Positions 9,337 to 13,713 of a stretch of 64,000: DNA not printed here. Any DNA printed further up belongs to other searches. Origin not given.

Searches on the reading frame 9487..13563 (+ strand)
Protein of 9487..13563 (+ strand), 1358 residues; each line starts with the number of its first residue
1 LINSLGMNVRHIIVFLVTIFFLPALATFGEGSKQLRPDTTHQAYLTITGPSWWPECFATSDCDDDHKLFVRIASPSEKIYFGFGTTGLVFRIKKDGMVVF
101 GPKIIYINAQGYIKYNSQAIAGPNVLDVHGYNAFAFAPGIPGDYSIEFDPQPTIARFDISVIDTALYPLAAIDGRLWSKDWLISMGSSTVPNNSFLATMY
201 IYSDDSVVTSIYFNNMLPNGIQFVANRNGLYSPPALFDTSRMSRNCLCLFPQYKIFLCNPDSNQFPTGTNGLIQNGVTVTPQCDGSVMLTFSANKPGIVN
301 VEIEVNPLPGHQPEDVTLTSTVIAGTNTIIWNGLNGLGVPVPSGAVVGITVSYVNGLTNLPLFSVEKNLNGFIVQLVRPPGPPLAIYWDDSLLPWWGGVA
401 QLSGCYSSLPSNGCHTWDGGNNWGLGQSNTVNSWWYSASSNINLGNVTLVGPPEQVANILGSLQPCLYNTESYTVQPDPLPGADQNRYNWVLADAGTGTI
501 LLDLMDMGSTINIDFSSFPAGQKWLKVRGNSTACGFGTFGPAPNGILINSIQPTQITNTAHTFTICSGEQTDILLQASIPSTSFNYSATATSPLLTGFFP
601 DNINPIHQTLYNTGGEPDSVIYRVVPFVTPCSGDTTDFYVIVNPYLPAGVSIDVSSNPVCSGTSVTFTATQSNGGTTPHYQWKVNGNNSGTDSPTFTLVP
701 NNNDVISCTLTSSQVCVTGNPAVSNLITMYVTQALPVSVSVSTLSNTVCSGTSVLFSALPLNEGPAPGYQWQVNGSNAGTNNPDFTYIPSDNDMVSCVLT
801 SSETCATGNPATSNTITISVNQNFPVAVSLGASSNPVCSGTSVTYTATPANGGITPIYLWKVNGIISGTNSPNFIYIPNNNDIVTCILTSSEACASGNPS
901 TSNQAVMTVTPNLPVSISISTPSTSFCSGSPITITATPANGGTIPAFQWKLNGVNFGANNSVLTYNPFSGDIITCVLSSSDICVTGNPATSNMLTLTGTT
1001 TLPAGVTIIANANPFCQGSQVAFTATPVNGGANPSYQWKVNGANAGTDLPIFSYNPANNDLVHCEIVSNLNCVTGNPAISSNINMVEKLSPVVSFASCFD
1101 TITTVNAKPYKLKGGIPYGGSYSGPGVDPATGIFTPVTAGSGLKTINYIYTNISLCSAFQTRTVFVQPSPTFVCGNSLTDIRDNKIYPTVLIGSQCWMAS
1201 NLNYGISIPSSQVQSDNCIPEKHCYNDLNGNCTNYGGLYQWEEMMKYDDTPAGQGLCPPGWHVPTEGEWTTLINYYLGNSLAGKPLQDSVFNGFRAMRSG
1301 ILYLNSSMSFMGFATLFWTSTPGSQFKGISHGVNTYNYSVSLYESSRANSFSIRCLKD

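Call 37: search_protein_families(library=pfam, proteins=[window:9487-13563:+], max_evalue=0.0001)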
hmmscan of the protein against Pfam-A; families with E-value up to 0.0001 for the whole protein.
window:9487-13563:+ (1358 aa): 2 families
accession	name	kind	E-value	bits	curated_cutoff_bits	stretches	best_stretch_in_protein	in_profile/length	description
PF09603.15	Fib_succ_major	-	3e-22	80.2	33.9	1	1190-1357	1-187/187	Fibrobacter succinogenes major domain (Fib_succ_major)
PF16820.11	PKD_3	-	2.5e-07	30.9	26.3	0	659-711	15-65/68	PKD-like domain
